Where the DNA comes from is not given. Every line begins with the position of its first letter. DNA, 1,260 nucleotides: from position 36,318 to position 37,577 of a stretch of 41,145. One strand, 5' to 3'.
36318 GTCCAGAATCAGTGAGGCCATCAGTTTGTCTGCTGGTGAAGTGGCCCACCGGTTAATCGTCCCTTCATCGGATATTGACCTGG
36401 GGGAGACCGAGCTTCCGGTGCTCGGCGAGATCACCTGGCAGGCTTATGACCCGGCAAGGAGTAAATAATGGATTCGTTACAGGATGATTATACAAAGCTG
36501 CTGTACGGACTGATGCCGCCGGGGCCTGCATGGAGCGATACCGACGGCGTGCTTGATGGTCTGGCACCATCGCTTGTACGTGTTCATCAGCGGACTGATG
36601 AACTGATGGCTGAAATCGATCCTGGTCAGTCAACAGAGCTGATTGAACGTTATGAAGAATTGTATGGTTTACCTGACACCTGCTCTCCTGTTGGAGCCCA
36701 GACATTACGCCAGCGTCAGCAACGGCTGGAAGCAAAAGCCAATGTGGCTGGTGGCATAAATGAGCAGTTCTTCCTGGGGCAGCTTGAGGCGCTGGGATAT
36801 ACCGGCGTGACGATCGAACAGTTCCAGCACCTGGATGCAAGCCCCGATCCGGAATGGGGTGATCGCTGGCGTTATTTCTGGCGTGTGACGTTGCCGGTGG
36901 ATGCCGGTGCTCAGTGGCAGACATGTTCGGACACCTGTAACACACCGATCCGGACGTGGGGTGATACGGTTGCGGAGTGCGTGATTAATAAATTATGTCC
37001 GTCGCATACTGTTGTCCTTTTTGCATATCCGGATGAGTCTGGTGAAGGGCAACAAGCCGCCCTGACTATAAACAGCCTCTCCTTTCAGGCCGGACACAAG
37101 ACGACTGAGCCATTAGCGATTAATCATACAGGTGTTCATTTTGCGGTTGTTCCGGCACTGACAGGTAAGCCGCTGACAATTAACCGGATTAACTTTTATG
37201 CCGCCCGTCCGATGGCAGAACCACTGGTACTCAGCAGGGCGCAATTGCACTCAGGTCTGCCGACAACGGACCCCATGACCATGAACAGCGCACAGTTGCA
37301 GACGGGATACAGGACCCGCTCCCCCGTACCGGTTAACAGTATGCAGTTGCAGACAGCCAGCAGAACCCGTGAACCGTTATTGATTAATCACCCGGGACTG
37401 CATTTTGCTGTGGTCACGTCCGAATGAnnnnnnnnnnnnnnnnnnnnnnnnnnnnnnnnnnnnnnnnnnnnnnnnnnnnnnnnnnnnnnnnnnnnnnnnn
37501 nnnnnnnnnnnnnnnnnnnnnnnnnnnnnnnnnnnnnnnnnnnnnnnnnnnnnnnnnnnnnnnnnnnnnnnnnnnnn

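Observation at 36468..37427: DUF2313-like baseplate protein with a repeat-bearing C-terminal extension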

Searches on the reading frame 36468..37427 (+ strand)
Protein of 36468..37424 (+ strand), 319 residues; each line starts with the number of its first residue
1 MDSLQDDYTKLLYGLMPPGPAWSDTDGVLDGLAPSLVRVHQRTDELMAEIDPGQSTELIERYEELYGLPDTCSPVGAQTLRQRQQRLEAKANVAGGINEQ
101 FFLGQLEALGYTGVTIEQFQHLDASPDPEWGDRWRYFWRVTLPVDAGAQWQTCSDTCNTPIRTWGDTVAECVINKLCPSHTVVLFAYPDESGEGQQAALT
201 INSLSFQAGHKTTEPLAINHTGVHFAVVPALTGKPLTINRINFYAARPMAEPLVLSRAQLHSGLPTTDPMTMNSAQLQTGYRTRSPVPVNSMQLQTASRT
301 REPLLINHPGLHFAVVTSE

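Call 5: search_protein_families(library=pfam, proteins=[window:36468-37424:+], max_evalue=0.1)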
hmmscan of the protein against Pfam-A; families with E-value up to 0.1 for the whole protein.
window:36468-37424:+ (319 aa): 1 family
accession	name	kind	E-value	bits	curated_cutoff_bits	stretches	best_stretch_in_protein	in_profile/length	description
PF10076.14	Phage_Mu_Gp48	-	2.7e-24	86.2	37.4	1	13-187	4-149/150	Bacteriophage Mu-like, Gp48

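Call 20: search_protein_families(library=phrogs, proteins=[window:36468-37424:+, L001:10064-11170:+], max_evalue=0.1)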
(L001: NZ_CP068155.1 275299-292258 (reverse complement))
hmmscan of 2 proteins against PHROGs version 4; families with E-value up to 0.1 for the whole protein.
window:36468-37424:+ (319 aa): 4 families
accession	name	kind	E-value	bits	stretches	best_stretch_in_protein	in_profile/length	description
phrog_203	-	tail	2.3e-72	243.8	1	1-205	5-217/224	baseplate wedge subunit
phrog_11744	-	unknown function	1.2e-10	42.6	1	82-187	3-111/115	-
phrog_11264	-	unknown function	0.0011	20.1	1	7-73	8-79/86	-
phrog_14824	-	unknown function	0.099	11.8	0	194-259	87-151/719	-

L001:10064-11170:+ (369 aa): 24 families
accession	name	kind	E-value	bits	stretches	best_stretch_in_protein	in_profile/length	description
phrog_6859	-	tail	4.5e-170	566.6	1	1-368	1-344/346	tail fiber protein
phrog_454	-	tail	2.4e-78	265.5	1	55-368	665-921/1376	tail fiber protein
phrog_22609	-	tail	1.8e-43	149.5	1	119-282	908-1072/1184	tail fiber protein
phrog_2617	-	tail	2.2e-39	136.7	1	1-119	1-125/659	short tail fiber protein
phrog_1833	-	tail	6.5e-39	135.4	2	296-369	243-322/322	tail fiber protein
phrog_6683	-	tail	2e-25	90.9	1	1-128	1-129/367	tail fiber protein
phrog_1699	-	tail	4.2e-23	82.8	1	116-271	509-660/1000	long tail fiber protein distal subunit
phrog_18834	-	unknown function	5.6e-22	79.9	1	1-100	1-98/338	-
phrog_1396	-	tail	2.6e-21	77.3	1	1-124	19-138/504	tail fiber protein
phrog_381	-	tail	4.9e-19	70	1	100-368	368-564/566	tail fiber protein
phrog_1858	-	tail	2.4e-17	63.2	1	1-120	1-90/1018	tail fiber protein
phrog_2901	-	unknown function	2.5e-15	57.6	1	247-368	208-328/331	-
phrog_12846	-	tail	1.3e-14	55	1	304-369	486-552/552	tail fiber protein; Ig-domain containing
phrog_13014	-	unknown function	6.8e-12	46.1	1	1-69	1-69/423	-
phrog_16738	-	unknown function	3.3e-09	37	1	1-70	1-70/512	-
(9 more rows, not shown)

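Call 21: search_solved_structures(query=window:36468-37424:+, max_evalue=10, show_alignments=2)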
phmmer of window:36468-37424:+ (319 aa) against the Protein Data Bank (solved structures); distinct sequences matched with E-value up to 10: 2.
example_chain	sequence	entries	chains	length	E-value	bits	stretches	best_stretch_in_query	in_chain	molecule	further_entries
9ki1_a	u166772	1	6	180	1.1e-07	34.7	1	14-189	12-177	Baseplate protein gp48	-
7ula_B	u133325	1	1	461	0.044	16.2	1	42-115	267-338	Alginate biosynthesis protein AlgK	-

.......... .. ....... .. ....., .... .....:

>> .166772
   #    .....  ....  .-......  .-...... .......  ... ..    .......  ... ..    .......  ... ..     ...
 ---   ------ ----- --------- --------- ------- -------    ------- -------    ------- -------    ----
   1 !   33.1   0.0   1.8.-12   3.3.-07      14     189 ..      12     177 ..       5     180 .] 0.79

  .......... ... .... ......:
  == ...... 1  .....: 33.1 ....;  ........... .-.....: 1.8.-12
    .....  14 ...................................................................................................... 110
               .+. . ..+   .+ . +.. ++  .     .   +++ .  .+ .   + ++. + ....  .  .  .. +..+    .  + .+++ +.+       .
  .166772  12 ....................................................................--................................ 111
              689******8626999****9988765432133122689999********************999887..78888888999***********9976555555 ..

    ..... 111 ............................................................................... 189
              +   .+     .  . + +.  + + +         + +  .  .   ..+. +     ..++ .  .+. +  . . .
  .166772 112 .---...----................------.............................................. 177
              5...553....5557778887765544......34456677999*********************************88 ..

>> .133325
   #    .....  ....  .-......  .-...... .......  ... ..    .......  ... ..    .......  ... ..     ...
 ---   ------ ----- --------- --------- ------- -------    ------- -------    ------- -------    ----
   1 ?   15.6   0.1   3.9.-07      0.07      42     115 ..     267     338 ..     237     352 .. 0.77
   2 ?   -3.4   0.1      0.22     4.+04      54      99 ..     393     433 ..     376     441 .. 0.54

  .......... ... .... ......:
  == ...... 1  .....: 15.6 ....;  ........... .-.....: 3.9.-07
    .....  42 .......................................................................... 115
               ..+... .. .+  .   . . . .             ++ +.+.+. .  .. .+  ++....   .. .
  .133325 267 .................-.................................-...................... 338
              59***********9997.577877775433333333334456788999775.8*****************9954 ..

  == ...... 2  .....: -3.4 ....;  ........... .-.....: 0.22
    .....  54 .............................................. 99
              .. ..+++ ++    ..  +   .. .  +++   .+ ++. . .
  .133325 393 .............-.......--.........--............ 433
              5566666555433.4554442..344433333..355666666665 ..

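Call 26: find_homologous_proteins(query=window:36468-37424:+, max_evalue=0.001)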
Query window:36468-37424:+ (319 aa): 118 proteins with E <= 0.001 among 2084 candidates.
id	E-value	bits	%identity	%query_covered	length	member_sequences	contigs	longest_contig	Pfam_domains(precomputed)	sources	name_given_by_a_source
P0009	1.0e-215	733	99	100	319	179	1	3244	PF10076.15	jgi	-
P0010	1.9e-194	663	89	100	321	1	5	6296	PF10076.15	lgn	-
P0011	2.9e-189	646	87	100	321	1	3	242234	PF10076.15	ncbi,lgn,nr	ncbi:YmfQ family protein [Escherichia coli]|nr:YmfQ family protein [Escherichia coli] EFI3659076.1 Y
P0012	1.0e-122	427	93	61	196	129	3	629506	PF10076.15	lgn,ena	-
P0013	4.3e-121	422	92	61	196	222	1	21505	PF10076.15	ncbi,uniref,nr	ncbi:YmfQ family protein [Escherichia coli]|uniref:YmfQ family protein n=1 Tax=Escherichia coli TaxI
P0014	1.9e-114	400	86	61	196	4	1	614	PF10076.15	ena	-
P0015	1.3e-104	368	92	53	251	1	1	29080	PF10076.15,PF07157.18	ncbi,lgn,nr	ncbi:DUF2313 domain-containing protein [Escherichia coli]|nr:DUF2313 domain-containing protein [Esch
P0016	6.3e-93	330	71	61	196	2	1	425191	PF10076.15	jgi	jgi:uncharacterized protein YmfQ (DUF2313 family)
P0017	1.7e-91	325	69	61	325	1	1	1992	PF10076.15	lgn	-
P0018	3.6e-91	324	69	61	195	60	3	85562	PF10076.15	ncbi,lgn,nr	ncbi:DUF2313 domain-containing protein [Salmonella enterica]|nr:DUF2313 domain-containing protein [S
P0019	4.1e-91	324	69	61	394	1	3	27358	PF10076.15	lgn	-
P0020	5.0e-91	323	72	59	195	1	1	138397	PF10076.15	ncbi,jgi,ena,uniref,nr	ncbi:putative phage tail protein [Pluralibacter sp.]|uniref:YmfQ family protein n=1 Tax=Pluralibacte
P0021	5.0e-90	320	68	61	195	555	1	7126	PF10076.15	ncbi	ncbi:TPA: YmfQ family protein [Salmonella enterica subsp. enterica serovar Eastbourne]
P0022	6.4e-90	320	69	61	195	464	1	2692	PF10076.15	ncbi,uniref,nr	ncbi:YmfQ family protein [Salmonella enterica]|uniref:YmfQ family protein n=1 Tax=Salmonella enteric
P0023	1.6e-89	318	70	59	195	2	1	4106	PF10076.15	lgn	-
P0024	2.9e-89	318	69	60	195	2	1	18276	PF10076.15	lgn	-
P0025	6.6e-89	316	70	58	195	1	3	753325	PF10076.15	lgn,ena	-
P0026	1.4e-88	315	70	58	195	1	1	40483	PF10076.15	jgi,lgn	jgi:uncharacterized protein YmfQ (DUF2313 family)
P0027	2.7e-88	314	67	60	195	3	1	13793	PF10076.15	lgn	-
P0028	3.7e-88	314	68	61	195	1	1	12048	PF10076.15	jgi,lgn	jgi:uncharacterized protein YmfQ (DUF2313 family)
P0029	5.0e-88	313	70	59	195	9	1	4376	PF10076.15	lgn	-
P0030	5.3e-88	313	68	59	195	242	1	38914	PF10076.15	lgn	-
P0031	5.4e-88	313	67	61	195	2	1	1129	PF10076.15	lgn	-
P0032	1.1e-87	312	67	61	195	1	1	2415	PF10076.15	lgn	-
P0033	1.6e-87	312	68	61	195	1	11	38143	PF10076.15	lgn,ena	-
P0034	4.1e-87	310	66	61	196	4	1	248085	PF10076.15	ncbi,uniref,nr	ncbi:bacteriophage V tail protein [Escherichia coli M056]|uniref:YmfQ family protein n=1 Tax=Escheri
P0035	5.6e-87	310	68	59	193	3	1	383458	PF10076.15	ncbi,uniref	ncbi:YmfQ family protein [Serratia odorifera]|uniref:YmfQ family protein n=1 Tax=Serratia odorifera 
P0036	9.2e-87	309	68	60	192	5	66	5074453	PF10076.15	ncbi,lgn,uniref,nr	ncbi:TPA: putative phage tail protein [Serratia marcescens]|uniref:YmfQ family protein n=1 Tax=Serra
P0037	2.2e-86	308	68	59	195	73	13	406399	PF10076.15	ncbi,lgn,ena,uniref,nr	ncbi:TPA: putative phage tail protein [Serratia marcescens]|uniref:YmfQ family protein n=1 Tax=Serra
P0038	3.7e-86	307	68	59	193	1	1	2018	PF10076.15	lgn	-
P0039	4.7e-86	307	68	61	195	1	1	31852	PF10076.15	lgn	-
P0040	5.5e-86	307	67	59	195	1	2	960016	PF10076.15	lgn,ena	-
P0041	9.5e-86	306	68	59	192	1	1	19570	PF10076.15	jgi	-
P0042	2.4e-85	305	69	58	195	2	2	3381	PF10076.15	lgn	-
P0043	4.2e-84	301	64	61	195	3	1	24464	PF10076.15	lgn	-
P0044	4.2e-84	301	63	61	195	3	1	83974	PF10076.15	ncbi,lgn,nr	ncbi:DUF2313 domain-containing protein [Salmonella enterica]|nr:DUF2313 domain-containing protein [S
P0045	4.8e-84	300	65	60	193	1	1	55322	PF10076.15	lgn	-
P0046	4.0e-83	297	62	61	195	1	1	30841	PF10076.15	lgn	-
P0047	4.3e-83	297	65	58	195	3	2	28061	PF10076.15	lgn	-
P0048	1.2e-82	296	65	60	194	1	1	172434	PF10076.15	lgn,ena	-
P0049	1.2e-82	296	68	58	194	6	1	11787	PF10076.15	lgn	-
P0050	1.4e-82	296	67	58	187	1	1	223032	PF10076.15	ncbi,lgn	ncbi:TPA: putative phage tail protein [Enterobacter roggenkampii]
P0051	9.2e-80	286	62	59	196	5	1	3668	PF10076.15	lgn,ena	-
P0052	8.6e-79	283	62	59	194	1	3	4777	PF10076.15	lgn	-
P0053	4.7e-78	281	62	59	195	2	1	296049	PF10076.15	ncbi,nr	ncbi:phage tail protein [Enterobacterales bacterium CwR94]|nr:phage tail protein [Enterobacterales b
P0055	3.8e-76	274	59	58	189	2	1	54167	PF10076.15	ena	-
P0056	5.4e-76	274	61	59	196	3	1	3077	PF10076.15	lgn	-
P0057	3.1e-74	268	49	97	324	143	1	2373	PF10076.15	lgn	-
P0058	4.3e-74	268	60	59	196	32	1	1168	PF10076.15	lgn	-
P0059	1.9e-73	266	59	59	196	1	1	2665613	PF10076.15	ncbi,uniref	ncbi:YmfQ family protein [Symbiopectobacterium sp. RP]|uniref:YmfQ family protein n=1 Tax=Symbiopect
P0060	2.8e-72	262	58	61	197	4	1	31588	PF10076.15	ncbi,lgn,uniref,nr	ncbi:YmfQ family protein [Arsenophonus nasoniae]|uniref:DUF2313 domain-containing protein n=1 Tax=Ar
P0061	2.8e-70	255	57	59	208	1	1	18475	PF10076.15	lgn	-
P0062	8.7e-70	254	58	61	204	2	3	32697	PF10076.15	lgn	-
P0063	1.4e-69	253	61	57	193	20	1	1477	PF10076.15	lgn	-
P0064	5.7e-69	251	60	59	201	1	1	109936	PF10076.15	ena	-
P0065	9.9e-69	250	58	58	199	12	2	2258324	PF10076.15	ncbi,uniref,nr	ncbi:MAG: YmfQ family protein [Candidatus Hamiltonella defensa (Ceratovacuna japonica)]|uniref:YmfQ 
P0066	3.1e-68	248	58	59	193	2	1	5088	PF10076.15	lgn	-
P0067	5.2e-68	248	60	58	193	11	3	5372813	PF10076.15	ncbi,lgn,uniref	ncbi:YmfQ family protein [Serratia nevei]|uniref:YmfQ family protein n=1 Tax=Serratia nevei TaxID=27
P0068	6.8e-68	247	59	58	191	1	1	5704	PF10076.15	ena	-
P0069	7.4e-68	247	58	59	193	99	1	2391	PF10076.15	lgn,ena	-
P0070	1.1e-67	247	58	58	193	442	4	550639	PF10076.15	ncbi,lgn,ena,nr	ncbi:TPA: YmfQ family protein [Enterobacter roggenkampii]|nr:YmfQ family protein [Enterobacter rogge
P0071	2.3e-67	246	58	59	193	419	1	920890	PF10076.15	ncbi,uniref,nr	ncbi:YmfQ family protein [Enterobacter roggenkampii]|uniref:YmfQ family protein n=1 Tax=Enterobacter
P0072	6.5e-67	244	57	61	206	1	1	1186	PF10076.15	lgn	-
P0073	4.2e-66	241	57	59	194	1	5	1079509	PF10076.15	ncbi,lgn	-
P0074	3.2e-65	239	58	59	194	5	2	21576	PF10076.15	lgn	-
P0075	1.1e-64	237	56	59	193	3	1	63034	PF10076.15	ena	-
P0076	1.3e-64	237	58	59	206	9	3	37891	PF10076.15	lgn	-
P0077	3.9e-64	235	57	59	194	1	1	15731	PF10076.15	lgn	-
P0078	9.4e-64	234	55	59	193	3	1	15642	PF10076.15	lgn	-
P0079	1.2e-63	233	56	59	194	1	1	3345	PF10076.15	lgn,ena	-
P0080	1.3e-63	233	56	59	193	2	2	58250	PF10076.15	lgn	-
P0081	1.3e-63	233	71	43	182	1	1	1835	PF10076.15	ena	-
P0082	8.2e-63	231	56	59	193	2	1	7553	PF10076.15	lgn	-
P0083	2.6e-62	229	55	59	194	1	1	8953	PF10076.15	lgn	-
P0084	2.8e-62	229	54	61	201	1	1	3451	PF10076.15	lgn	-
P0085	3.0e-61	226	55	59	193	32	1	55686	PF10076.15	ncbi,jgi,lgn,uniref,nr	ncbi:YmfQ family protein [Atlantibacter hermannii]|uniref:YmfQ family protein n=1 Tax=Atlantibacter 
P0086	4.3e-61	225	56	58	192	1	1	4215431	PF10076.15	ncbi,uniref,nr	ncbi:YmfQ family protein [Serratia sp. UGAL515B_01]|uniref:YmfQ family protein n=1 Tax=Serratia sp. 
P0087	4.4e-61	225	56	57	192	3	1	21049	PF10076.15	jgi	-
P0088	1.7e-60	223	54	58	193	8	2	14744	PF10076.15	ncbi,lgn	-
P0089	2.3e-60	223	55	58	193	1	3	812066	PF10076.15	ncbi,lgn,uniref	ncbi:YmfQ family protein [Raoultella ornithinolytica]|uniref:YmfQ family protein n=1 Tax=Raoultella 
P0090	2.8e-60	222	54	58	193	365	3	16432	PF10076.15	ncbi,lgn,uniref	ncbi:TPA: YmfQ family protein [Yersinia enterocolitica]|uniref:YmfQ family protein n=1 Tax=Yersinia 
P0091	2.8e-60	222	55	58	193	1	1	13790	PF10076.15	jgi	-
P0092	3.4e-60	222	57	56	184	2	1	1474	PF10076.15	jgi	-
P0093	4.7e-60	222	54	58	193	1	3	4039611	PF10076.15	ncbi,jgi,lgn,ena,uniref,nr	ncbi:DUF2313 domain-containing protein [Pantoea sp. FDAARGOS_194]|uniref:YmfQ family protein n=1 Tax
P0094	7.4e-60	221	53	58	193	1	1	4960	PF10076.15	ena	-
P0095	1.0e-59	220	55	58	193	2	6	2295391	PF10076.15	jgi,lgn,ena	jgi:uncharacterized protein YmfQ (DUF2313 family)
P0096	1.3e-59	220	55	58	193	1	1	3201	PF10076.15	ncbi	-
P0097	1.4e-59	220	54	58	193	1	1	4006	PF10076.15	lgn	-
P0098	1.7e-59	220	54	58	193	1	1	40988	PF10076.15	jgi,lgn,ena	-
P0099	2.4e-59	219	54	59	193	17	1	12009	PF10076.15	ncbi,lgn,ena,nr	ncbi:MAG TPA: YmfQ family protein [Enterobacteriaceae bacterium]|nr:YmfQ family protein [Enterobacte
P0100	3.0e-59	219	56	57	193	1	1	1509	PF10076.15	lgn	-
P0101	3.4e-59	219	53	58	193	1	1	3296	PF10076.15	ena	-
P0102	5.1e-59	218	52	58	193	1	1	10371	PF10076.15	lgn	-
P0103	1.0e-58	217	54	58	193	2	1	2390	PF10076.15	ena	-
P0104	1.9e-58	216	55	59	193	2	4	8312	PF10076.15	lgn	-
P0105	3.4e-58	215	53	58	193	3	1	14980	PF10076.15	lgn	-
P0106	7.0e-58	214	53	57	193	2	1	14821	PF10076.15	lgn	-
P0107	9.7e-58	214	54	56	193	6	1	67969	PF10076.15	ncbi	ncbi:YmfQ family protein [Mangrovibacter sp. SLW1]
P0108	9.7e-58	214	52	58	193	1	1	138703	PF10076.15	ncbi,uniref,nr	ncbi:YmfQ family protein [Serratia microhaemolytica]|uniref:YmfQ family protein n=1 Tax=Serratia mic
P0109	9.9e-58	214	52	58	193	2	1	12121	PF10076.15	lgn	-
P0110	1.7e-57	213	55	56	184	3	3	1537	PF10076.15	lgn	-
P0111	2.8e-57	212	51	61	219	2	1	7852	PF10076.15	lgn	-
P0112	3.0e-57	212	54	57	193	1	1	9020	PF10076.15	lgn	-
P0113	3.3e-57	212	53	58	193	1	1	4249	PF10076.15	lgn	-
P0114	4.3e-57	212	53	58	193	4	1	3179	PF10076.15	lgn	-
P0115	1.5e-56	210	53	57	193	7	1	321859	PF10076.15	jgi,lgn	jgi:uncharacterized protein YmfQ (DUF2313 family)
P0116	1.7e-56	210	52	58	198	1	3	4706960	PF10076.15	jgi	jgi:uncharacterized protein YmfQ (DUF2313 family)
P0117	1.2e-55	207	51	55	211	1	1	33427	PF10076.15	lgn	-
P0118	5.6e-55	205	53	56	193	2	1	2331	PF10076.15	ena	-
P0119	1.4e-53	200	69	40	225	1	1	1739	PF10076.15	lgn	-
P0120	2.0e-52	196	48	59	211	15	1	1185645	PF10076.15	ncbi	ncbi:YmfQ family protein [Lelliottia nimipressuralis]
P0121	2.5e-35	140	55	37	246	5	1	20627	PF10076.15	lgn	-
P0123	1.7e-21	95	33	56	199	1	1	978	PF10076.15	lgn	-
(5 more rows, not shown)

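Call 29: find_encoding_contigs(protein=P0011, flank=6000, max_places=3)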
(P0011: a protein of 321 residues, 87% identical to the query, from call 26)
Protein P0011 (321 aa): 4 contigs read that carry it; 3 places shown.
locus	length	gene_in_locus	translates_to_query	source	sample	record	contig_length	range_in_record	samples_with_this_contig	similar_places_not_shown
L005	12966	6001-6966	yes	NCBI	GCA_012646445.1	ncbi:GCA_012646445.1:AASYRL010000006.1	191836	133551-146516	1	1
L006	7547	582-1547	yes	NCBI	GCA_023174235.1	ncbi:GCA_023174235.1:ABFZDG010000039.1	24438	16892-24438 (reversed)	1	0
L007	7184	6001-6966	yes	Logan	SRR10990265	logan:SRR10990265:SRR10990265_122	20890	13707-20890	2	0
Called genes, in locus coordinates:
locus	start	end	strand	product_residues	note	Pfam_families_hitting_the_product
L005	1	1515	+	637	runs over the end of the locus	PF10145:PhageMin_Tail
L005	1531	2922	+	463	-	PF07157:DNA_circ_N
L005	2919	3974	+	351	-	PF21683:GpP-like_1st, PF22255:Gp44-like_2nd, PF22630:NMB1110_3rd, PF21929:GpP_4th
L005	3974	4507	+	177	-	PF06890:Phage_Mu_Gp45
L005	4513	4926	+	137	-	PF07409:GP46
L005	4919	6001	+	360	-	PF04865:Baseplate_J, PF26078:Baseplate_J_M, PF26079:Baseplate_J_C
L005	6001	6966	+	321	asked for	PF10076:Phage_Mu_Gp48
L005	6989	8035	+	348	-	-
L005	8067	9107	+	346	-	-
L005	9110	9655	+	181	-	PF02413:Caudo_TAP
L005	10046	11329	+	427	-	PF00083:Sugar_tr, PF07690:MFS_1, PF13347:MFS_2 (weak), PF07690:MFS_1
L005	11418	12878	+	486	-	PF01232:Mannitol_dh, PF08125:Mannitol_dh_C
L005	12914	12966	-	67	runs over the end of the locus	PF14001:YdfZ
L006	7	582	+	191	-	PF26078:Baseplate_J_M, PF26079:Baseplate_J_C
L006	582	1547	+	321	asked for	PF10076:Phage_Mu_Gp48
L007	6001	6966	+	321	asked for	PF10076:Phage_Mu_Gp48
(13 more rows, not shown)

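Call 65: predict_structure(alignment_id=A6)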
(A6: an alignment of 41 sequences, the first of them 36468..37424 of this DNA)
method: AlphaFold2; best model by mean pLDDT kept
length: 319 residues; sequences in the alignment: 41
mean_pLDDT: 59.2   pTM: 0.29
mean pLDDT of the five models: 59.2, 58.3, 57.5, 57.2, 56.2
residues with pLDDT >= 90: 0; 70-90: 82; 50-70: 142; < 50: 95
segments of 3 or more residues with pLDDT < 50: 94-96, 124-130, 132-134, 153-163, 189-234, 280-283, 297-300, 312-319
pLDDT, mean of each block of 10 residues (from residue 1): 74 71 62 82 78 80 74 67 77 56 68 73 49 61 59 44 56 64 64 40 43 44 43 51 51 56 51 55 52 53 53 45
secondary structure, 60 per line:
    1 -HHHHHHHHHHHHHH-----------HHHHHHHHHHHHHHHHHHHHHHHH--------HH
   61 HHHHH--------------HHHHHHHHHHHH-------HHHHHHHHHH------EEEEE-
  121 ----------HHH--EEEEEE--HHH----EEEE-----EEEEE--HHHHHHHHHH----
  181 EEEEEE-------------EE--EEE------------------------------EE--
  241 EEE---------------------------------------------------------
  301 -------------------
elements in order: H2-15 H27-50 H59-65 H80-91 H99-108 E115-119 E136-141 E151-154 E160-164 H167-176 E181-186 E204-206 E241-243
